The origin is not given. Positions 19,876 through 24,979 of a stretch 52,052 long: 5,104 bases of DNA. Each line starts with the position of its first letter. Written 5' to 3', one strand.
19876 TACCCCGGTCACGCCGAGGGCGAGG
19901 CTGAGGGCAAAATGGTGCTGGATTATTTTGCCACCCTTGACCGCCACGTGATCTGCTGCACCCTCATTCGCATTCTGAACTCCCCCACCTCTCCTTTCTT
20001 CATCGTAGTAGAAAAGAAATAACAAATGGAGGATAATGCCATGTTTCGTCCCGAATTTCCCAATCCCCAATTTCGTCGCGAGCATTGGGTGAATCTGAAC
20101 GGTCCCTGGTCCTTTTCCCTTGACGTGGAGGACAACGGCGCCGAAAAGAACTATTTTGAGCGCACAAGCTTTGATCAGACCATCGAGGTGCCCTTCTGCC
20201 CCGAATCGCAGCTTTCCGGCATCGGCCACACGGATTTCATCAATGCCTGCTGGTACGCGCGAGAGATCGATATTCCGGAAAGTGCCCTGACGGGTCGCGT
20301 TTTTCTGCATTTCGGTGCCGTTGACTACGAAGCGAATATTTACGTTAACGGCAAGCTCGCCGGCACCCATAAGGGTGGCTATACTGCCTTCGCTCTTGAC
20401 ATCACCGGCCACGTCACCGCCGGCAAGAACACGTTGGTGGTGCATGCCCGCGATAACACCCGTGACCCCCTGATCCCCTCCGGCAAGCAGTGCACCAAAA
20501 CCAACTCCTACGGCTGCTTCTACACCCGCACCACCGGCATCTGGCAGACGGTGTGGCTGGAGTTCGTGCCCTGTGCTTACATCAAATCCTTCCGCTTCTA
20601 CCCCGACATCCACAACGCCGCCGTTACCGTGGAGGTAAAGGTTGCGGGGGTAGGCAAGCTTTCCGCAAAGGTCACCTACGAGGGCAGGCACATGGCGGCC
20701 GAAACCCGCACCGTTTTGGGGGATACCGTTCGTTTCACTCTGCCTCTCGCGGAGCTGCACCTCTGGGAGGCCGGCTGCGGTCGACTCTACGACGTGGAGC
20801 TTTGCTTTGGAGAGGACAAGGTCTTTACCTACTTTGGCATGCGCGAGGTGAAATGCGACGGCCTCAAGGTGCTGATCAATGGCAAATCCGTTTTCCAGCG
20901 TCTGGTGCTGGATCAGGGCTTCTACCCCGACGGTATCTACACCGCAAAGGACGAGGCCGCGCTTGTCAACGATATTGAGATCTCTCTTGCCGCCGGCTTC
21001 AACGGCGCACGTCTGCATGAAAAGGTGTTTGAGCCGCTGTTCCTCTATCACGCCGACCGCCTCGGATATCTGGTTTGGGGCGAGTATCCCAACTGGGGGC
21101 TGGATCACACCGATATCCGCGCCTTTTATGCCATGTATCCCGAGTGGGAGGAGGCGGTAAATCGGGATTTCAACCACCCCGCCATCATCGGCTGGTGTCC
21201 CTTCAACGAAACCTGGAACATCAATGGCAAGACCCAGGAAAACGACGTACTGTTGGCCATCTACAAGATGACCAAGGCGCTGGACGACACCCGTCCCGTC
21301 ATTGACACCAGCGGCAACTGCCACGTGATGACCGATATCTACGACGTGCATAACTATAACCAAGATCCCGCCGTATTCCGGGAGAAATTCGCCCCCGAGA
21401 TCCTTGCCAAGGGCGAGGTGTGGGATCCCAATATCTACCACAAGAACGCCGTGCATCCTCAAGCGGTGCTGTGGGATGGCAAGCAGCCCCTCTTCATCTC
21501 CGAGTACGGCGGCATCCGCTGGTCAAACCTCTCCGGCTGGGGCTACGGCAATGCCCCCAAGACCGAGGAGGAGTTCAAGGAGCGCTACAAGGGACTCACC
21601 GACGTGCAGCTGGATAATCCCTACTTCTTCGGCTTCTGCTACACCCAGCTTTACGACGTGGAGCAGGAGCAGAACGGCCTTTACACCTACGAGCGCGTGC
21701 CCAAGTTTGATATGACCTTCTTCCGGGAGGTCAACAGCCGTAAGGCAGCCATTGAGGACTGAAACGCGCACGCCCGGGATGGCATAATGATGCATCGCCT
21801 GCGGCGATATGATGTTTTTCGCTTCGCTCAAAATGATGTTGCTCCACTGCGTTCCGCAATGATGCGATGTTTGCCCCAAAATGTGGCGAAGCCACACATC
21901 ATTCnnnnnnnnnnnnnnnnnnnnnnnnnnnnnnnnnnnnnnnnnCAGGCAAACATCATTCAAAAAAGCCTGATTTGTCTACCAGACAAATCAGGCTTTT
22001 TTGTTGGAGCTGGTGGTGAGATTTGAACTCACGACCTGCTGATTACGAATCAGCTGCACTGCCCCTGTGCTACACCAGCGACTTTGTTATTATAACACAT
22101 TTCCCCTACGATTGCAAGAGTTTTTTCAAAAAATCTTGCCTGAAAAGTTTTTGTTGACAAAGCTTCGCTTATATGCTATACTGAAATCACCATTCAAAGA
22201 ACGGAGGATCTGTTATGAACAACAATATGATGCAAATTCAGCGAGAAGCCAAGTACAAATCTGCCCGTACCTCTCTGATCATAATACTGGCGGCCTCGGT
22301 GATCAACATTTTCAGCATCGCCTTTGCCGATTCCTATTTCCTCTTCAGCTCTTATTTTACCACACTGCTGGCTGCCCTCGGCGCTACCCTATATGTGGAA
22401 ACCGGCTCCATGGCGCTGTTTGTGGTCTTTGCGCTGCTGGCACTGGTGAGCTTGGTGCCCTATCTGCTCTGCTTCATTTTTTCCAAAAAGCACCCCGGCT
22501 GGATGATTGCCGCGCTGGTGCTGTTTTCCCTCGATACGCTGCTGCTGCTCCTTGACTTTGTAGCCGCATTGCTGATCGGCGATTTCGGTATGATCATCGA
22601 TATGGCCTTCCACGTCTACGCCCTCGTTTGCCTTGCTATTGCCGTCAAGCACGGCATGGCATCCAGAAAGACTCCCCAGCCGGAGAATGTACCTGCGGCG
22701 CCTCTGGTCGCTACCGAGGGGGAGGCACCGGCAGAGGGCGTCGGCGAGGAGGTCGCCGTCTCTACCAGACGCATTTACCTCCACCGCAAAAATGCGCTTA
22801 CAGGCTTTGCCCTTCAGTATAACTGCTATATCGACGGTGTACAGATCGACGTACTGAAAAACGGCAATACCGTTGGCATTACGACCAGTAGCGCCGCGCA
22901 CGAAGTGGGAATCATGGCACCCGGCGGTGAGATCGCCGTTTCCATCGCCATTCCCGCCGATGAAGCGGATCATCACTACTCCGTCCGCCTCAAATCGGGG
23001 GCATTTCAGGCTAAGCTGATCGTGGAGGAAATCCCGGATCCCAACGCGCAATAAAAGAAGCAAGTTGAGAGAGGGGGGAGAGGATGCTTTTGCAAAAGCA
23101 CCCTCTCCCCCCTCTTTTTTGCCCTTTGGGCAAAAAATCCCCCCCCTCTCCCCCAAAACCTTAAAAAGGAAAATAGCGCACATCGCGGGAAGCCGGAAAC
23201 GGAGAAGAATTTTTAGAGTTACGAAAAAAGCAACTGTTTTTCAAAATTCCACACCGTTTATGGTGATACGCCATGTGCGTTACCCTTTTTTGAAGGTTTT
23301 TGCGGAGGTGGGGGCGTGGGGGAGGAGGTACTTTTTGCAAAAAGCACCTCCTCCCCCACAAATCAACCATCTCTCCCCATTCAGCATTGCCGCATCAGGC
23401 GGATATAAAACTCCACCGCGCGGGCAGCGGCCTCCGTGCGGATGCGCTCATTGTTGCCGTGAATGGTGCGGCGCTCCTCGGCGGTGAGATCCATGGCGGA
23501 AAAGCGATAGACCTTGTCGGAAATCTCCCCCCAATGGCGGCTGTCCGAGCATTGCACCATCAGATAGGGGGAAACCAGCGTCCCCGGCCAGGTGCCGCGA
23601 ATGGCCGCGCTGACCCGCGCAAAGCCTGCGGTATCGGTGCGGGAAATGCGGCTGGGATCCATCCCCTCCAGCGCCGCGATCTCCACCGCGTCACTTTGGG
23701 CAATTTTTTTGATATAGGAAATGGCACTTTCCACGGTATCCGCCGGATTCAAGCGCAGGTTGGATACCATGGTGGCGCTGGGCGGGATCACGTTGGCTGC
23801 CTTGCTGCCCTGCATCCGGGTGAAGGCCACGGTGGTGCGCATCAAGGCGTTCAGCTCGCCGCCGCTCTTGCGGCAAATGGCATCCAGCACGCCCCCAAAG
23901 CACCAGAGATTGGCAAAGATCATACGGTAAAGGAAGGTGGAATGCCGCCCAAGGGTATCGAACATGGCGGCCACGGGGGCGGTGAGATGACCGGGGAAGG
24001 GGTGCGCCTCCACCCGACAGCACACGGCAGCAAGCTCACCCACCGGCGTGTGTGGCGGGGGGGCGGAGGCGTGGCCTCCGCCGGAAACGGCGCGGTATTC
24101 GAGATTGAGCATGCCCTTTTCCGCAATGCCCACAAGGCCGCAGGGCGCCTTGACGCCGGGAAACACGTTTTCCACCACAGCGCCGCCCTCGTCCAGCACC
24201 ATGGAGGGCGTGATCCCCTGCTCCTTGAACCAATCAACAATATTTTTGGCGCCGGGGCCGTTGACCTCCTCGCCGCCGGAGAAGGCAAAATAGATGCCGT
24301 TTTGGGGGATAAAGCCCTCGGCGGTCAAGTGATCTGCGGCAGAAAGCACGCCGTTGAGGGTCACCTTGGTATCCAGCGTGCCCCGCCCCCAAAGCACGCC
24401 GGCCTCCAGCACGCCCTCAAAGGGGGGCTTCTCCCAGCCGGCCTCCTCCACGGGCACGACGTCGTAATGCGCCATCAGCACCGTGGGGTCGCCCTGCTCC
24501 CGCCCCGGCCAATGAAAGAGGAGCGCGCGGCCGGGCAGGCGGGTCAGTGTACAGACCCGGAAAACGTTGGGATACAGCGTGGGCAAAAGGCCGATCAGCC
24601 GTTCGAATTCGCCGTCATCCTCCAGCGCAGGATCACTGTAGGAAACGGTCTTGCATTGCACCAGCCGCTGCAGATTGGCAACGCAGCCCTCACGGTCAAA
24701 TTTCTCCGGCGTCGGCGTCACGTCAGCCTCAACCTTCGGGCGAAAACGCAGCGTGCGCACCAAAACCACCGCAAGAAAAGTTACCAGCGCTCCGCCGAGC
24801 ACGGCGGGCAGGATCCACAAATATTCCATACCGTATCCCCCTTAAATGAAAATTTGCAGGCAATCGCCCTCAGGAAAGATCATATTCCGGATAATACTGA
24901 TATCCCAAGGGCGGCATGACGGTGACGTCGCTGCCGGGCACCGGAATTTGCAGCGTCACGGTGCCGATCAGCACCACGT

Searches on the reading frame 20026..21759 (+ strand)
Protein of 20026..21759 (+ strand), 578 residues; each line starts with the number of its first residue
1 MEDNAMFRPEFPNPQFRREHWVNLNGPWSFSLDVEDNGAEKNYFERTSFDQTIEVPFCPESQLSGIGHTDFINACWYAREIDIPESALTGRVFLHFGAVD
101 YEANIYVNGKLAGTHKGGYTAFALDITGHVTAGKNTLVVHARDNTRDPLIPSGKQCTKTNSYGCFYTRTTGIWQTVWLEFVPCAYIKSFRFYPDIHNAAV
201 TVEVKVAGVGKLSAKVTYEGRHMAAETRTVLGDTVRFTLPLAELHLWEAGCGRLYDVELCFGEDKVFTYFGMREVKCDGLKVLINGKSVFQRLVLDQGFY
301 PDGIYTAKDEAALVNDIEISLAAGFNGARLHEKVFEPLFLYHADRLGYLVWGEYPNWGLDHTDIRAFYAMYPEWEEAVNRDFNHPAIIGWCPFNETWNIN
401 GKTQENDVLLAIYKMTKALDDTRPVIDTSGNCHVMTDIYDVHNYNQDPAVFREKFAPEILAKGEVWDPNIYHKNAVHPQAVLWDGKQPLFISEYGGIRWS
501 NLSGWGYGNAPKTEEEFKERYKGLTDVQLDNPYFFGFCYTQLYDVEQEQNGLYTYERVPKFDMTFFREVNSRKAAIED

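Call 63: search_protein_families(library=pfam, proteins=[window:20026-21759:+], max_evalue=0.00001)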
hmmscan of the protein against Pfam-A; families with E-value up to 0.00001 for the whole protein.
window:20026-21759:+ (578 aa): 4 families
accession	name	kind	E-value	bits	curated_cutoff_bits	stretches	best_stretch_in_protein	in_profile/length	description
PF02837.24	Glyco_hydro_2_N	-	2.6e-17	63.7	28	1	23-178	3-165/169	Glycosyl hydrolases family 2, sugar binding domain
PF22666.2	Glyco_hydro_2_N2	-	1.3e-09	38.8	27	1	74-143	49-119/167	Glycosyl hydrolase 2 galactose-binding domain-like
PF02836.23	Glyco_hydro_2_C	-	1e-08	35.1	21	1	365-495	105-211/302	Glycosyl hydrolases family 2, TIM barrel domain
PF00703.27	Glyco_hydro_2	-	4.3e-06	27.9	23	1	184-273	1-109/109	Glycosyl hydrolases family 2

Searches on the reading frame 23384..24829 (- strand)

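Call 63: search_protein_families(library=pfam, proteins=[window:23384-24829:-], max_evalue=0.00001)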
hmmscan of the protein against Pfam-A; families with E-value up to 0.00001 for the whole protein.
window:23384-24829:- (482 aa): 3 families
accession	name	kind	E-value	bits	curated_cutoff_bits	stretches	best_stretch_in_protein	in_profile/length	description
PF01546.33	Peptidase_M20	-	4.7e-24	85.9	24.6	1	118-480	2-205/206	Peptidase family M20/M25/M40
PF07687.19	M20_dimer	-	1.8e-09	38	21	1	235-383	1-105/107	Peptidase dimerisation domain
PF04389.22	Peptidase_M28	-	4.9e-06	26.8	21.3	1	107-199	6-78/193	Peptidase family M28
